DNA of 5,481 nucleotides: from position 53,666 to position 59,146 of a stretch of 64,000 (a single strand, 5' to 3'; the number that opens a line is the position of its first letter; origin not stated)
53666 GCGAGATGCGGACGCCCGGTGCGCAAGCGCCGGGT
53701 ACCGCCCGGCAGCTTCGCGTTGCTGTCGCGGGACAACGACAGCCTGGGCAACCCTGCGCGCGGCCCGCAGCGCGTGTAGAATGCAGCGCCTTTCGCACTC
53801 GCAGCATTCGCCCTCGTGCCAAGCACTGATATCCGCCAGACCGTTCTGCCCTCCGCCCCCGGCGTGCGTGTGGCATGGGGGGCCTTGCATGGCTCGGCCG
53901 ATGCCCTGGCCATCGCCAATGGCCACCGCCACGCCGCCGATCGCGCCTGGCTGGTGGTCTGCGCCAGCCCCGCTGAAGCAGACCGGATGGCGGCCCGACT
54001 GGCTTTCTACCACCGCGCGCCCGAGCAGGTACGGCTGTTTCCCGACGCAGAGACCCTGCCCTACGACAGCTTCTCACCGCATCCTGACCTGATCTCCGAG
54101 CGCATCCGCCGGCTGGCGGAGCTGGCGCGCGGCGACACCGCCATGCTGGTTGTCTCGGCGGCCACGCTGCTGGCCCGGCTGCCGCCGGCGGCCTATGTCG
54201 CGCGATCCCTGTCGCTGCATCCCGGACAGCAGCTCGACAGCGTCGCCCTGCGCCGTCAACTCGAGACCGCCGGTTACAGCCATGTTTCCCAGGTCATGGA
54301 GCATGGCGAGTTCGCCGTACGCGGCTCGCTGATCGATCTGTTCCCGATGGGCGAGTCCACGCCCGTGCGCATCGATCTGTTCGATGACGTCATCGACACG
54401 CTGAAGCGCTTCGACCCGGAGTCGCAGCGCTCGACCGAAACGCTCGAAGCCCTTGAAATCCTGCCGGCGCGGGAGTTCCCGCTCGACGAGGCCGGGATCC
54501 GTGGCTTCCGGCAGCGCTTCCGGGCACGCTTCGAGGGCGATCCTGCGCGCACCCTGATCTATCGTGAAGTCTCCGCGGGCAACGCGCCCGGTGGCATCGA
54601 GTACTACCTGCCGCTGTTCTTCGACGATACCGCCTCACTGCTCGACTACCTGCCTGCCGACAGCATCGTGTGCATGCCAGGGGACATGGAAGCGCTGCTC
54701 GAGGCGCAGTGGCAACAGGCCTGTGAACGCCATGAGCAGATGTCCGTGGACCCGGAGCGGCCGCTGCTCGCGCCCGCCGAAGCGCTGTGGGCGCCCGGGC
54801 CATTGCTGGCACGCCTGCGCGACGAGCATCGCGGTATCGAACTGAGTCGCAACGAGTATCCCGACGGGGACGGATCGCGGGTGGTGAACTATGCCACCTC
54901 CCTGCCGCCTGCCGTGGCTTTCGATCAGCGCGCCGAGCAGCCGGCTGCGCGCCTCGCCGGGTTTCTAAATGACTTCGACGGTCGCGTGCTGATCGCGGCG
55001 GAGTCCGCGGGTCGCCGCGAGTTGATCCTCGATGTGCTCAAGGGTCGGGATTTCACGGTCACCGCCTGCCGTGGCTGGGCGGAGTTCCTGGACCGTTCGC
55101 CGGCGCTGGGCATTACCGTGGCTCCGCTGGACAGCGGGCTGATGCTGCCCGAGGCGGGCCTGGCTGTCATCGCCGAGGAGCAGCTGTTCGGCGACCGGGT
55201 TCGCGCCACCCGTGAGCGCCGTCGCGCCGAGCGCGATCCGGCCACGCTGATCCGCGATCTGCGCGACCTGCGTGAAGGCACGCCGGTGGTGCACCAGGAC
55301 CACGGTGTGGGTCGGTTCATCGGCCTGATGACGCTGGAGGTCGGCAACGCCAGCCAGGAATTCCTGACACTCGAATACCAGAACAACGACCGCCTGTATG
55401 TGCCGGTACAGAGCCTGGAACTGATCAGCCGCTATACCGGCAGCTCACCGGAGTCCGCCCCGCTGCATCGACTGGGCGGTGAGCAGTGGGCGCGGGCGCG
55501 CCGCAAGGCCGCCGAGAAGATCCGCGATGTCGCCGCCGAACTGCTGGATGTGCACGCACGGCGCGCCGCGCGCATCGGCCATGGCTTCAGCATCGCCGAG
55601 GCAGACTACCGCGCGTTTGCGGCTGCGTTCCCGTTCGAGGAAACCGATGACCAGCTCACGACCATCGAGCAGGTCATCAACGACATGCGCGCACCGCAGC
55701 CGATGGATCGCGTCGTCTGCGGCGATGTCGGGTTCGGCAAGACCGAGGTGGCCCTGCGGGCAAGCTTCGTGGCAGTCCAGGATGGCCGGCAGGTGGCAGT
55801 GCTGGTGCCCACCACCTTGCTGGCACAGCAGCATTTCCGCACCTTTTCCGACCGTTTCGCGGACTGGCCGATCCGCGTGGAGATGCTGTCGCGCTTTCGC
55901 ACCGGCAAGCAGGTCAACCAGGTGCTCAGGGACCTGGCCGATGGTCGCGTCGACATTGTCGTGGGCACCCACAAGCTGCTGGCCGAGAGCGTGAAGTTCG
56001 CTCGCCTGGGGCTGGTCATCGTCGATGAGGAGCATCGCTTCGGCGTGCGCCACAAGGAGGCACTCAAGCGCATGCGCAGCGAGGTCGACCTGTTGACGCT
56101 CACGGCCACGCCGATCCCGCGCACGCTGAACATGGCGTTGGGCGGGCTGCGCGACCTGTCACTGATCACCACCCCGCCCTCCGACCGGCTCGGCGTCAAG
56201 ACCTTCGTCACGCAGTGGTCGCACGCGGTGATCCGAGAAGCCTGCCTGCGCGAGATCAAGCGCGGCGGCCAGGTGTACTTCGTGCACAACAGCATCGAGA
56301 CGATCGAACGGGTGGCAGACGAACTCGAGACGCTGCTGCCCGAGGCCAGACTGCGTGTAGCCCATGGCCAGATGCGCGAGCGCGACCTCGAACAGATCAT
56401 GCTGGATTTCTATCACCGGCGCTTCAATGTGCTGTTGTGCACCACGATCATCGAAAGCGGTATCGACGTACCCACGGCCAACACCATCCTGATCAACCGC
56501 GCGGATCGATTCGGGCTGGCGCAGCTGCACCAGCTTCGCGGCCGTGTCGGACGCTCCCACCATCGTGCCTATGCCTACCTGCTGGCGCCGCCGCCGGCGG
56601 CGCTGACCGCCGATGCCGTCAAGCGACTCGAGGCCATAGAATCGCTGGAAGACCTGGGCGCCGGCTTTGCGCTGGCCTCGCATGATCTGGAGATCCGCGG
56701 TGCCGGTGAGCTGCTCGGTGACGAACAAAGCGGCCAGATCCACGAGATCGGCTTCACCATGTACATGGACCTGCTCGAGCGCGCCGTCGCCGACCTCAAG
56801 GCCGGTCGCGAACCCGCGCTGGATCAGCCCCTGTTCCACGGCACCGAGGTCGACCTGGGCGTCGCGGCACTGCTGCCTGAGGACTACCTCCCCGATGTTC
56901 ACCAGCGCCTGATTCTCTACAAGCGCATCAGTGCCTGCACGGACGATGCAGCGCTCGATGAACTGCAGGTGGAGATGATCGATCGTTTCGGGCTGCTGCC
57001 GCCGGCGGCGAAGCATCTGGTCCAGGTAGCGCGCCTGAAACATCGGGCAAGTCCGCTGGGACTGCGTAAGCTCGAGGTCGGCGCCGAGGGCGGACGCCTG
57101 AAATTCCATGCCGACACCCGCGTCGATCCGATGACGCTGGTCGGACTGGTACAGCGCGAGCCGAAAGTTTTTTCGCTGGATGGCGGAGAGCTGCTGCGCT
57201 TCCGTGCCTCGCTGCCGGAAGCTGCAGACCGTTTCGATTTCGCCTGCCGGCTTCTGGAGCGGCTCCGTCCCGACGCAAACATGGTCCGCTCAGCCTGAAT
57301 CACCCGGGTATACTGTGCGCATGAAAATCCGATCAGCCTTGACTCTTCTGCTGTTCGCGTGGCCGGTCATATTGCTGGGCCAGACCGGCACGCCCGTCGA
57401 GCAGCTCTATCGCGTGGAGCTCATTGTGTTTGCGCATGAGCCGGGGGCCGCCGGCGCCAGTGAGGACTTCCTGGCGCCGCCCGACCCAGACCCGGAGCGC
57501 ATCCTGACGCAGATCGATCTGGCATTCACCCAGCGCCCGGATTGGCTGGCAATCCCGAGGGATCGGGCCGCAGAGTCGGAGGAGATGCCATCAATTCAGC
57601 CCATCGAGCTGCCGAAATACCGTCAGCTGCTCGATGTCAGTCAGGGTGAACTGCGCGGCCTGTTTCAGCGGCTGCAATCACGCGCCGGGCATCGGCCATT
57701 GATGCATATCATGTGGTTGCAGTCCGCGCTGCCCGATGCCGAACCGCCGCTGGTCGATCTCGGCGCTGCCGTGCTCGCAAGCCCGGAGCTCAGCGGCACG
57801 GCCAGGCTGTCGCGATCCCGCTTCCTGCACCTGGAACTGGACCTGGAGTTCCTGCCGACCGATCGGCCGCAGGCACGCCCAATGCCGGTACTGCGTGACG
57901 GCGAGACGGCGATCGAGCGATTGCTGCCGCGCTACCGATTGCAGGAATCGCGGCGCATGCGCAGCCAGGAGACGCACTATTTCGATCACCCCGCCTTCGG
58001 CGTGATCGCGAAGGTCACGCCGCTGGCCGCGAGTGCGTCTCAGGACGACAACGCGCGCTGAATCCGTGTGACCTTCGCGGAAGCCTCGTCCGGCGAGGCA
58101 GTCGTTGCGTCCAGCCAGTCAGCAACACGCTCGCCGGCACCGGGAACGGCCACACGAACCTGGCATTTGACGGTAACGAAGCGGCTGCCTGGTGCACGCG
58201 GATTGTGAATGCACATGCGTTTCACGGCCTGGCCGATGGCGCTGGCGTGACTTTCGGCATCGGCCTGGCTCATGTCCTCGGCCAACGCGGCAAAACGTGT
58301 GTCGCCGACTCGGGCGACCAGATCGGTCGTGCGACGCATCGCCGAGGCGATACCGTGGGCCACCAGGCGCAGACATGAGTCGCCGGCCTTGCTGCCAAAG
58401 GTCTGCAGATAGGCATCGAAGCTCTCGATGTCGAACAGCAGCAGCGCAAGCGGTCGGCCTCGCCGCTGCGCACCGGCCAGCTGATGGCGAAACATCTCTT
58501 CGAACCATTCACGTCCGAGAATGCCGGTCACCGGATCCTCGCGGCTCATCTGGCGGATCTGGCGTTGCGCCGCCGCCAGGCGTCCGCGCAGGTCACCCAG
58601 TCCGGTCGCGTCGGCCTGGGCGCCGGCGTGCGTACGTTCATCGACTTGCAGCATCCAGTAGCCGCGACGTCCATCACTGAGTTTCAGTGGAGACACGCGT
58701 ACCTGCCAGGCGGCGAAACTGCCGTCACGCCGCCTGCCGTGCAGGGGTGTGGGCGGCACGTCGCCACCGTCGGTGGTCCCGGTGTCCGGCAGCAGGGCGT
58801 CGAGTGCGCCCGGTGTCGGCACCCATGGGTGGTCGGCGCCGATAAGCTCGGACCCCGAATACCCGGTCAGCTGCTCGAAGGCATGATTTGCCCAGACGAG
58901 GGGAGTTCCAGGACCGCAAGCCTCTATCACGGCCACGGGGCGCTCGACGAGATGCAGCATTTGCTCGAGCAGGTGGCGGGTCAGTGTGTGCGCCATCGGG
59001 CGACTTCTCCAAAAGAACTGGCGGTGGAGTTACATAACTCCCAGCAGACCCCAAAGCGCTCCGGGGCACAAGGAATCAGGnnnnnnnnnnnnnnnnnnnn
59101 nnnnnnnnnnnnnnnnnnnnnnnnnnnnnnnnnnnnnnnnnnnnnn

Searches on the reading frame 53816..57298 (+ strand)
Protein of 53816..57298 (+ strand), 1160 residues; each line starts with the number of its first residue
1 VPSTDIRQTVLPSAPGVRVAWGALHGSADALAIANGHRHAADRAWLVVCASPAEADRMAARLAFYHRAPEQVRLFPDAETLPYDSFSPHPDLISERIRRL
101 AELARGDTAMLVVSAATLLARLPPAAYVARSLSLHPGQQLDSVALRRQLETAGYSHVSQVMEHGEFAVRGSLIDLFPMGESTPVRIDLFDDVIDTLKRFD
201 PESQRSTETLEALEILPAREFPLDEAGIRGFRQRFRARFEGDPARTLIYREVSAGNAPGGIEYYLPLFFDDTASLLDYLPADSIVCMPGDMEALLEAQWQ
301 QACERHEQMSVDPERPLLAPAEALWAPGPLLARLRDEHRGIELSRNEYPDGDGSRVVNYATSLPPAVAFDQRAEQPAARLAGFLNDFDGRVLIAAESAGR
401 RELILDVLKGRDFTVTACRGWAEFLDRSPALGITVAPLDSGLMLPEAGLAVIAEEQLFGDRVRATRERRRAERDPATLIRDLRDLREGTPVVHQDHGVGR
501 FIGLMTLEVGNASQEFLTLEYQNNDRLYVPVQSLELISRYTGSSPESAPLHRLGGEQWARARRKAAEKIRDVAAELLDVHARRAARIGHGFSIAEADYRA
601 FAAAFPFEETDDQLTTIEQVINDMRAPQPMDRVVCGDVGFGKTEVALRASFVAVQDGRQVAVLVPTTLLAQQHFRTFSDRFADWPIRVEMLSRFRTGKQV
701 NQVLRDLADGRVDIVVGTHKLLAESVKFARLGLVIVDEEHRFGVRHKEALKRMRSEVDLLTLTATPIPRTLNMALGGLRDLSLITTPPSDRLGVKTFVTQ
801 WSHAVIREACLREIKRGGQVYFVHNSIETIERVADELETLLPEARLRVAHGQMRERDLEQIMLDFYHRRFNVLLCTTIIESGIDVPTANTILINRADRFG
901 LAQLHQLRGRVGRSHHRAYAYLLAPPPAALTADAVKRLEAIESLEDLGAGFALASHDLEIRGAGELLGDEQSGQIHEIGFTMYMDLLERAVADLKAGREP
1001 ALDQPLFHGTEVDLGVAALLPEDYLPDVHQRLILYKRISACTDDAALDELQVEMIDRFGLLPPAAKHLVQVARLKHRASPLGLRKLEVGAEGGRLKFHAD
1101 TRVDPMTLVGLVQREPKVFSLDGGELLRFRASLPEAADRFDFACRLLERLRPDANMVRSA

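Call 35: search_protein_families(library=pfam, proteins=[window:53816-57298:+], max_evalue=0.00001)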
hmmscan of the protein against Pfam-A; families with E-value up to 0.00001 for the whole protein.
window:53816-57298:+ (1160 aa): 7 families
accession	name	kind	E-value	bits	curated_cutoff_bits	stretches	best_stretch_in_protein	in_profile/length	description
PF03461.20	TRCF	-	2e-27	95.8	25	1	1014-1106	1-93/95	TRCF domain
PF17757.6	UvrB_inter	-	2e-26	92.4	22.9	1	132-221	1-91/91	UvrB interaction domain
PF00270.35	DEAD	-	1.4e-25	90.4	26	1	612-772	3-165/167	DEAD/DEAH box helicase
PF00271.37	Helicase_C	-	1.3e-20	74.1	23.5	1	811-914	10-109/110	Helicase conserved C-terminal domain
PF21132.2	MFD_D3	-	1.1e-19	70.6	21.8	1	383-457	1-73/73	MFD, D3 domain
PF02559.22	CarD_TRCF_RID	-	1.5e-19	70.3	23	1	485-540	1-56/57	CarD-like/TRCF RID domain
PF04851.21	ResIII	-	3.3e-09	37.3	22.5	1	611-766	6-162/164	Type III restriction enzyme, res subunit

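Call 68: find_homologous_proteins(query=window:53816-57298:+, max_evalue=1e-100)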
Query window:53816-57298:+ (1160 aa): 7989 proteins with E <= 1e-100 among 8000 candidates; the best 120 are listed.
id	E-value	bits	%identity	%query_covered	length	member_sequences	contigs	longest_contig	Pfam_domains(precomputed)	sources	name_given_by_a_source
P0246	0.0e+0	2590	100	100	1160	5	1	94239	PF21132.3,PF02559.23,PF00270.36,PF14814.12,PF17757.7,PF03461.21,PF00271.38,PF04851.22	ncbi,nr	ncbi:MAG: transcription-repair coupling factor [Gammaproteobacteria bacterium]|nr:transcription-repa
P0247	0.0e+0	2135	83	99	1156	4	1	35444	PF21132.3,PF02559.23,PF00270.36,PF17757.7,PF03461.21,PF00271.38,PF04851.22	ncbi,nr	ncbi:MAG: transcription-repair coupling factor [Gammaproteobacteria bacterium]|nr:MAG: transcription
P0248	0.0e+0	2131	82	99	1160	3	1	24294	PF21132.3,PF02559.23,PF00270.36,PF17757.7,PF03461.21,PF00271.38,PF04851.22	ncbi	-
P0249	0.0e+0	1862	72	99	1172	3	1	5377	PF21132.3,PF02559.23,PF00270.36,PF14814.12,PF17757.7,PF03461.21,PF00271.38,PF04851.22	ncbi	-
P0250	0.0e+0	1568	61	99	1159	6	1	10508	PF21132.3,PF02559.23,PF00270.36,PF17757.7,PF03461.21,PF00271.38,PF04851.22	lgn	-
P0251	0.0e+0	1564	62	99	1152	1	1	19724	PF21132.3,PF02559.23,PF00270.36,PF00176.30,PF17757.7,PF03461.21,PF00271.38,PF04851.22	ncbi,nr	ncbi:MAG TPA: transcription-repair coupling factor [Gammaproteobacteria bacterium]|nr:transcription-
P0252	0.0e+0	1559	62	98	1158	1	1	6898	PF21132.3,PF02559.23,PF00270.36,PF17757.7,PF03461.21,PF00271.38,PF04851.22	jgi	jgi:transcription-repair coupling factor (superfamily II helicase)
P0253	0.0e+0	1540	61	99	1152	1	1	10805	PF21132.3,PF02559.23,PF00270.36,PF17757.7,PF03461.21,PF00271.38,PF22590.3,PF04851.22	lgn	-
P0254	0.0e+0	1539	62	98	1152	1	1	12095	PF21132.3,PF02559.23,PF00270.36,PF17757.7,PF03461.21,PF00271.38,PF04851.22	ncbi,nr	ncbi:MAG TPA: transcription-repair coupling factor [Gammaproteobacteria bacterium]|nr:transcription-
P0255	0.0e+0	1539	61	98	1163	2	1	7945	PF21132.3,PF02559.23,PF00270.36,PF14814.12,PF17757.7,PF03461.21,PF00271.38,PF04851.22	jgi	-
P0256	0.0e+0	1538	61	99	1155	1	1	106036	PF21132.3,PF02559.23,PF00270.36,PF17757.7,PF03461.21,PF00271.38,PF04851.22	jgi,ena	-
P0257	0.0e+0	1534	61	98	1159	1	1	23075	PF21132.3,PF02559.23,PF00270.36,PF17757.7,PF03461.21,PF00271.38,PF04851.22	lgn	-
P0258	0.0e+0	1530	61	99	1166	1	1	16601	PF21132.3,PF02559.23,PF00270.36,PF14814.12,PF17757.7,PF03461.21,PF00271.38,PF04851.22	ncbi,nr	ncbi:transcription-repair coupling factor, partial [Gammaproteobacteria bacterium AB-CW1]|nr:transcr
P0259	0.0e+0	1530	61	99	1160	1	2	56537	PF21132.3,PF02559.23,PF00270.36,PF17757.7,PF03461.21,PF00271.38,PF04851.22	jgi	jgi:transcription-repair coupling factor (superfamily II helicase)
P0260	0.0e+0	1528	61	98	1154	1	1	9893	PF21132.3,PF02559.23,PF00270.36,PF17757.7,PF03461.21,PF00271.38,PF04851.22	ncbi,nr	ncbi:MAG TPA: transcription-repair coupling factor [Gammaproteobacteria bacterium]|nr:transcription-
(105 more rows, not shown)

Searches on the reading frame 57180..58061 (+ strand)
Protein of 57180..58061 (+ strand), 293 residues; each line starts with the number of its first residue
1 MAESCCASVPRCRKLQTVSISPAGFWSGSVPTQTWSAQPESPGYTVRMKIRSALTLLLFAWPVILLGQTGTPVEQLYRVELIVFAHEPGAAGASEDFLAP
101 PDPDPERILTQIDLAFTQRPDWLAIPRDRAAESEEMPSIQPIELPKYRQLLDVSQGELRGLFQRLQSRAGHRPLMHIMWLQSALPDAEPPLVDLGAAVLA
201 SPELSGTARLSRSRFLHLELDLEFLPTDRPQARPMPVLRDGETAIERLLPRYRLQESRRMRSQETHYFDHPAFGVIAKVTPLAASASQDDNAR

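Call 35: search_protein_families(library=pfam, proteins=[window:57180-58061:+], max_evalue=0.00001)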
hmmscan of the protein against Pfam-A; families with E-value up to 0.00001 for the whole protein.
window:57180-58061:+ (293 aa): 1 family
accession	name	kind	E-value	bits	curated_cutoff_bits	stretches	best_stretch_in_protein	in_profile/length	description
PF10972.13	CsiV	-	4e-28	99.4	27.4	1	71-281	16-229/230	Peptidoglycan-binding protein, CsiV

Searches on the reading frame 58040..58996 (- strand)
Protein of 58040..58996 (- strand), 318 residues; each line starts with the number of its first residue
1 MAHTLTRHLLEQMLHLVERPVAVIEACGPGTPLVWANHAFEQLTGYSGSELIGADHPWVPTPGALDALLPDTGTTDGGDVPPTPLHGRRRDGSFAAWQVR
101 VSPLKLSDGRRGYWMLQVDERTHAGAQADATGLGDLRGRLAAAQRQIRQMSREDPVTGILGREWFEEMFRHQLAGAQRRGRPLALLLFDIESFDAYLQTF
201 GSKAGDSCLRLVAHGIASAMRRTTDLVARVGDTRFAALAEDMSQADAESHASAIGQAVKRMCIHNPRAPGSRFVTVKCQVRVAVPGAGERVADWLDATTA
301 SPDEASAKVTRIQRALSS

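Call 35: search_protein_families(library=pfam, proteins=[window:58040-58996:-], max_evalue=0.00001)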
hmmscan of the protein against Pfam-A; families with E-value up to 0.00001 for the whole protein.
window:58040-58996:- (318 aa): 1 family
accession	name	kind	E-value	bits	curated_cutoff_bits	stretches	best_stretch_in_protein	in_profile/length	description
PF00990.26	GGDEF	-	1.4e-24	87.1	23.8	1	154-297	4-146/161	Diguanylate cyclase, GGDEF domain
